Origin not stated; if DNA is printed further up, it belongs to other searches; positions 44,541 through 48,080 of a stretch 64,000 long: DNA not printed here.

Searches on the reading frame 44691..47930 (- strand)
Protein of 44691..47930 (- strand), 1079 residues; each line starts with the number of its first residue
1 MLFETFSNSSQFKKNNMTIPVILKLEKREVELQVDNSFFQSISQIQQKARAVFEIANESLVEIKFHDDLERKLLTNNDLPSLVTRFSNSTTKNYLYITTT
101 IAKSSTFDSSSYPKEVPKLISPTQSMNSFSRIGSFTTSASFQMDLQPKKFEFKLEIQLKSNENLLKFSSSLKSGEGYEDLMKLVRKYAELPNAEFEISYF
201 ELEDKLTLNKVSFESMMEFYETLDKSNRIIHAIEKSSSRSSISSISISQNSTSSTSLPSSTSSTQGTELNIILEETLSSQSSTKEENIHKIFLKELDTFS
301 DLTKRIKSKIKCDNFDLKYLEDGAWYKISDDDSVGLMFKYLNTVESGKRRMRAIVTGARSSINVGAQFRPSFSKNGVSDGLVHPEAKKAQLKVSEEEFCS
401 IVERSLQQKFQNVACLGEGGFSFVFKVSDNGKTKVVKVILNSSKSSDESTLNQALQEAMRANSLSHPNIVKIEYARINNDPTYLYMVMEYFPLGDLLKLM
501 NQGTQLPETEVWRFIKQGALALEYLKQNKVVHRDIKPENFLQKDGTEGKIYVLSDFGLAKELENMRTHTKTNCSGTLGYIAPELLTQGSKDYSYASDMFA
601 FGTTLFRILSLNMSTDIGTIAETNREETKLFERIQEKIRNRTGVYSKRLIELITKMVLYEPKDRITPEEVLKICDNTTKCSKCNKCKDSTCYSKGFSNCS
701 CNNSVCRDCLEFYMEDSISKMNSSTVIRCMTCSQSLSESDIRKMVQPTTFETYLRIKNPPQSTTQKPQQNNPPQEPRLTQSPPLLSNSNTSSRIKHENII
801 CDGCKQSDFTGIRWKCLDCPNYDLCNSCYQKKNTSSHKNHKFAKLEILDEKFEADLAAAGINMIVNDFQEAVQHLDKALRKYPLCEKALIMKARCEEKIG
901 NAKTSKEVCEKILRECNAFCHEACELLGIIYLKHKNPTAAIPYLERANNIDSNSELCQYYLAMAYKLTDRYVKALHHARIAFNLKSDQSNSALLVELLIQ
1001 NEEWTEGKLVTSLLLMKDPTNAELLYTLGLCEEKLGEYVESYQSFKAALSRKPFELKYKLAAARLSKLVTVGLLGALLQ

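Call 53: search_protein_families(library=pfam, proteins=[window:44691-47930:-], max_evalue=0.001)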
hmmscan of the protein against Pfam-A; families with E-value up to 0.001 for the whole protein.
window:44691-47930:- (1079 aa): 15 families
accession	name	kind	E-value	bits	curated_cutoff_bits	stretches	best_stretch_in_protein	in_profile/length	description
PF00069.31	Pkinase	-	1.7e-48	165.7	31.7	1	411-672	2-259/263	Protein kinase domain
PF07714.23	PK_Tyr_Ser-Thr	-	6.8e-35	121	23.1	1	414-670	5-254/258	Protein tyrosine and serine/threonine kinase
PF00569.23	ZZ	-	3.7e-13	49.5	21.4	1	795-838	1-44/45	Zinc finger, ZZ type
PF07719.23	TPR_2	-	1.3e-12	47.2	27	0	1022-1053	1-32/34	Tetratricopeptide repeat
PF14559.12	TPR_19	-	1.2e-10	42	25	0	866-914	5-53/68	Tetratricopeptide repeat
PF00515.34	TPR_1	-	4.9e-09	36.1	27.8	0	1022-1053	1-32/34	Tetratricopeptide repeat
PF13432.12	TPR_16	-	3.4e-08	34.2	32.7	0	866-914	11-59/65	Tetratricopeptide repeat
PF13428.12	TPR_14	-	7.1e-08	32.8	23.5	0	854-894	3-43/44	Tetratricopeptide repeat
PF13181.12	TPR_8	-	1.3e-07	31.6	25.7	0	922-953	2-33/34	Tetratricopeptide repeat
PF00564.30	PB1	-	5.5e-07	29.9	23.6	0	289-355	14-81/84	PB1 domain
PF13174.12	TPR_6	-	0.00013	22.8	26.3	0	866-883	14-31/33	Tetratricopeptide repeat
PF13371.12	TPR_9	-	0.00013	22.3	35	0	996-1053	3-60/73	Tetratricopeptide repeat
PF25063.1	ARM_TT21_C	-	0.00015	22.2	35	1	850-976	53-185/209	Tetratricopeptide repeat protein 21 C-terminal ARM domain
PF13431.12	TPR_17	-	0.00027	21.4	24.4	0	1017-1041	8-32/34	Tetratricopeptide repeat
PF13424.12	TPR_12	-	0.0003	21.4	30.1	0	1022-1050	3-31/77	Tetratricopeptide repeat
